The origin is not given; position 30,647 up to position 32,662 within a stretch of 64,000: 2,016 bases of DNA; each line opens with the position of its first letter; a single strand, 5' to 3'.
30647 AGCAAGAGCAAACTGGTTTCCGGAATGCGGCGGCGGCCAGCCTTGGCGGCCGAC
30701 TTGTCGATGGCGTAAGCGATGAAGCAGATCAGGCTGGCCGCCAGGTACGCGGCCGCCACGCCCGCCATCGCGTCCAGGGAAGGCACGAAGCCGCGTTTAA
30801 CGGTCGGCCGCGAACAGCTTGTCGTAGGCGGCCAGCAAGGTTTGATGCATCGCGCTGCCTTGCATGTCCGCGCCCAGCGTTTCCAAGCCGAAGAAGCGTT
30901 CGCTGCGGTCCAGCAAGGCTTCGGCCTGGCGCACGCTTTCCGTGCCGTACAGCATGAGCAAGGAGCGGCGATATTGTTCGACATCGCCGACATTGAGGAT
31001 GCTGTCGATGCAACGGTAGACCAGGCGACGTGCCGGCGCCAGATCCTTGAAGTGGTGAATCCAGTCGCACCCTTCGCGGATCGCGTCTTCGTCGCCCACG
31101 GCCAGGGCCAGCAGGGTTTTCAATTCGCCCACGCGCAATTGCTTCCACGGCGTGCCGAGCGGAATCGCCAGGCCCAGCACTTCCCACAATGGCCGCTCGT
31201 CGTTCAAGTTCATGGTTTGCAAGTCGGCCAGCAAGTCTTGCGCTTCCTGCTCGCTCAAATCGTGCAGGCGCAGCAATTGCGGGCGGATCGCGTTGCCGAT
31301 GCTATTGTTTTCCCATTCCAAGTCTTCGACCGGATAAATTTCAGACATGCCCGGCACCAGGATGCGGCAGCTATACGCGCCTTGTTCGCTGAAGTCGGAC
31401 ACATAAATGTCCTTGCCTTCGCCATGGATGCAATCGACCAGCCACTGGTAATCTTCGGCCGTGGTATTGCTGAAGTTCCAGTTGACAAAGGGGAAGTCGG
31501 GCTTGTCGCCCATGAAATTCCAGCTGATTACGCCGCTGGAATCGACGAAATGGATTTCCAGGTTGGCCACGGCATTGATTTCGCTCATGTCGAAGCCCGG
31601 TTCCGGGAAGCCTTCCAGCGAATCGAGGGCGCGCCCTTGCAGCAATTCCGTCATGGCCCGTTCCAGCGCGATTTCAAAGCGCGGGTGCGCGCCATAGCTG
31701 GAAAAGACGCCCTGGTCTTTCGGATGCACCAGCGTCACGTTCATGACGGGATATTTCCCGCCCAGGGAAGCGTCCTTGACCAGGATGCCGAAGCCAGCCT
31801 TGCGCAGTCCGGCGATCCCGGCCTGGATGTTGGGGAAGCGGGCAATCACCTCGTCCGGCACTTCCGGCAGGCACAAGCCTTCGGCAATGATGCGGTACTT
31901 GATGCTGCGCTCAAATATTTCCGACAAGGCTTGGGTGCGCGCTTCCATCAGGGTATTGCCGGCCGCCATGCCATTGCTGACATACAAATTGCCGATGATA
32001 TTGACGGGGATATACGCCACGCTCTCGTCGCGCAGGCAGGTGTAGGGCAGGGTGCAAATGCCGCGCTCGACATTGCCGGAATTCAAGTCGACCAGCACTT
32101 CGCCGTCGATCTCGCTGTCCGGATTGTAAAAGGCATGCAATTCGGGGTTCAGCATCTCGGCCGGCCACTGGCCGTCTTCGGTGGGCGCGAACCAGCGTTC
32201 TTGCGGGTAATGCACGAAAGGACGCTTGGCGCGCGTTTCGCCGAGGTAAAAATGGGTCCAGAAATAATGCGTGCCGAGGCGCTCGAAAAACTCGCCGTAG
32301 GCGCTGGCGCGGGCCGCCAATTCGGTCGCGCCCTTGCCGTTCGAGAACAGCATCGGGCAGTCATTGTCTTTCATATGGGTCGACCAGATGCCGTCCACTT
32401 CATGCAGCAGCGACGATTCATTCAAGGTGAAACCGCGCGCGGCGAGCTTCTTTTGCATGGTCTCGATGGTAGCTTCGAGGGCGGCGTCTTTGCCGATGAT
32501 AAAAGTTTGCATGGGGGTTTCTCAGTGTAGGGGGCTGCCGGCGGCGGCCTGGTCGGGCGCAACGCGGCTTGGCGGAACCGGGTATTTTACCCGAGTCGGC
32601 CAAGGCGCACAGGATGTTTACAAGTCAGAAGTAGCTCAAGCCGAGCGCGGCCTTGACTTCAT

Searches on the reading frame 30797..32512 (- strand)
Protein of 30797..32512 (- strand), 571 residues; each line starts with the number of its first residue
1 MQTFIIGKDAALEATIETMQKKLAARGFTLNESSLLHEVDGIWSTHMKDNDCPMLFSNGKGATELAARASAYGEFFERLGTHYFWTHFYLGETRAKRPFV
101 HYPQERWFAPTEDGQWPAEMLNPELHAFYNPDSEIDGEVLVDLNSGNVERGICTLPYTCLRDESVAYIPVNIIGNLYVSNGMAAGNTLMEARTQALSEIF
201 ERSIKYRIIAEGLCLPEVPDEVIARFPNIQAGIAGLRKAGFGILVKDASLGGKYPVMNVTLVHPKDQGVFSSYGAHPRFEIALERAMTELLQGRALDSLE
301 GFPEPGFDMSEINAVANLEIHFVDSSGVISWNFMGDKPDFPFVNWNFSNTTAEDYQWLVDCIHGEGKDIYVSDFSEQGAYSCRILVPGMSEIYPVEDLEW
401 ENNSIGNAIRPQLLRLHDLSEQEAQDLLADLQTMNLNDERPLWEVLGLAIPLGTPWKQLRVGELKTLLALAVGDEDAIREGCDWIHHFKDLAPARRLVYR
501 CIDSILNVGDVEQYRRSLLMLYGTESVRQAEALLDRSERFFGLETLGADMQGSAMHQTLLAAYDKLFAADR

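Call 97: search_protein_families(library=pfam, proteins=[window:30797-32512:-], max_evalue=0.00001)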
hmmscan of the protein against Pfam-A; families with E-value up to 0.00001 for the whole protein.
window:30797-32512:- (571 aa): 2 families
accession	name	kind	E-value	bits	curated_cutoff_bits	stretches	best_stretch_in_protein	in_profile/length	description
PF02624.21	YcaO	-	3.2e-68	230.9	25.7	1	58-390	1-325/325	YcaO cyclodehydratase, ATP-ad Mg2+-binding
PF18381.7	YcaO_C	-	4e-33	115.2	26.1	1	407-569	2-169/172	YcaO cyclodehydratase C-terminal domain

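Call 98: search_protein_families(library=ncbifam, proteins=[window:30797-32512:-], max_evalue=0.00001)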
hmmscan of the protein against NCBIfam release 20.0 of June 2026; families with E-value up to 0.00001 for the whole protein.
window:30797-32512:- (571 aa): 5 families
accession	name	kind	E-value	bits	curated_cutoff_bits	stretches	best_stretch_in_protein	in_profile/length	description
NF040716.1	YcaO_for_S12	equivalog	2.2e-255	848.5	700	1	3-567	1-570/571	30S ribosomal protein S12 methylthiotransferase accessory factor YcaO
TIGR03549.1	TIGR03549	equivalog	1.5e-174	582.2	900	1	2-569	148-720/723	OsmC domain/YcaO domain-containing protein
TIGR00702.1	TIGR00702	domain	1e-95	321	75.65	1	10-401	1-375/377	YcaO-type kinase domain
TIGR03604.1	TOMM_cyclo_SagD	subfamily_domain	2e-09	36.8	219.25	1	178-393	112-340/377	thiazole/oxazole-forming peptide maturase, SagD family component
TIGR03266.1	methan_mark_1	equivalog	5.7e-09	35.4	365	0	179-304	153-278/376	YcaO-related McrA-glycine thioamidation protein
